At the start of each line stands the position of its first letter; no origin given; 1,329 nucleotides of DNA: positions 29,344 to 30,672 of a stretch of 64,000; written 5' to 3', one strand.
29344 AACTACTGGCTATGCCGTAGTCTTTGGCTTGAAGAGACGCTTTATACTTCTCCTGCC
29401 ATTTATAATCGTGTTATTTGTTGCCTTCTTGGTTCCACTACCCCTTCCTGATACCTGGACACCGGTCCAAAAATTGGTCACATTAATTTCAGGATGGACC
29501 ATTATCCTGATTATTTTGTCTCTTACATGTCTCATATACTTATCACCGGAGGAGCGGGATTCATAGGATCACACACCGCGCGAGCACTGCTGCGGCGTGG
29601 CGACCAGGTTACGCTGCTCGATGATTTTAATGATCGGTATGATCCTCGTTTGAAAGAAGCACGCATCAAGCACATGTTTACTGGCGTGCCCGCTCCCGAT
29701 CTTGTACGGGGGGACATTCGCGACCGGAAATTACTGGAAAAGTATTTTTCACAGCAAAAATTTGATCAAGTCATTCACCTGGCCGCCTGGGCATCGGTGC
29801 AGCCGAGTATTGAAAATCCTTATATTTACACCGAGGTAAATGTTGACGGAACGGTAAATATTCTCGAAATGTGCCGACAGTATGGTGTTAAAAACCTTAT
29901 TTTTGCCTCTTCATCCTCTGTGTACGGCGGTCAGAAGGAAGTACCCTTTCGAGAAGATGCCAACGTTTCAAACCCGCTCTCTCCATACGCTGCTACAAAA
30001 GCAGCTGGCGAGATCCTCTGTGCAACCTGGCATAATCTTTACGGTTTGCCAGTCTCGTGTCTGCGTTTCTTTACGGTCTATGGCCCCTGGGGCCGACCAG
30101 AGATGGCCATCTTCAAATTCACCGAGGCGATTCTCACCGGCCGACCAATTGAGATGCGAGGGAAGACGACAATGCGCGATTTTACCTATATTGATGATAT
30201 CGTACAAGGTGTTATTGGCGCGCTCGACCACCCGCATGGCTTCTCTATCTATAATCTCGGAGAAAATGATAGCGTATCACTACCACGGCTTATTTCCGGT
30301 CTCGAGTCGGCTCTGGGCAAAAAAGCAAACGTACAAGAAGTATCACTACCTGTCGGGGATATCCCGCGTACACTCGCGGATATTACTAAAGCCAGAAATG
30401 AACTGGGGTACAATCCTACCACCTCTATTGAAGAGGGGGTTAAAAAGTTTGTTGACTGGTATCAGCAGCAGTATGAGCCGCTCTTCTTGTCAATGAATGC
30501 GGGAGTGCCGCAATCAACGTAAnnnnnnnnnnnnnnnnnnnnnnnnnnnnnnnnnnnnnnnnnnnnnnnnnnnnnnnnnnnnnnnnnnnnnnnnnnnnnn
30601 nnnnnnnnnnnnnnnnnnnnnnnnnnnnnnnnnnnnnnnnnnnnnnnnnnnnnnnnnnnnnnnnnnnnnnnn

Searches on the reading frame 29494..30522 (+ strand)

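Call 22: search_protein_families(library=pfam, proteins=[window:29494-30522:+], max_evalue=0.01)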
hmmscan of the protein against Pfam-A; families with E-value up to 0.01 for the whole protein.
window:29494-30522:+ (342 aa): 11 families
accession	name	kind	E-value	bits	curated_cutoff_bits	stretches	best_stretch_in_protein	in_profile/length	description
PF01370.27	Epimerase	-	9.8e-62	208.9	20.9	1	15-256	1-240/240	NAD dependent epimerase/dehydratase family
PF16363.11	GDP_Man_Dehyd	-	5.3e-61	207.3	27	1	16-318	1-331/332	GDP-mannose 4,6 dehydratase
PF01073.25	3Beta_HSD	-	5.7e-24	85.1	22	1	16-243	1-228/280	3-beta hydroxysteroid dehydrogenase/isomerase family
PF04321.23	RmlD_sub_bind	-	1.2e-19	71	27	1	14-197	2-153/287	RmlD substrate binding domain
PF02719.21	Polysacc_synt_2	-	4.4e-18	65.9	20.2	1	15-279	1-252/293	Polysaccharide biosynthesis protein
PF07993.18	NAD_binding_4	-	2.1e-15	57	20.1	1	17-210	1-219/258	Male sterility protein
PF13460.12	NAD_binding_10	-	4.4e-07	30.4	27.2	1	19-171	1-126/184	NAD(P)H-binding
PF00106.31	adh_short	-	4.2e-05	23.6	26.6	1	14-130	2-122/195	short chain dehydrogenase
PF08659.16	KR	-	6.8e-05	23.3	22.6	1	15-146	3-143/180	KR domain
PF05368.20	NmrA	-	0.00077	19.6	27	0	13-140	3-107/298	NmrA-like family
PF01266.30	DAO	-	0.0011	19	27.9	1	20-45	6-31/353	FAD dependent oxidoreductase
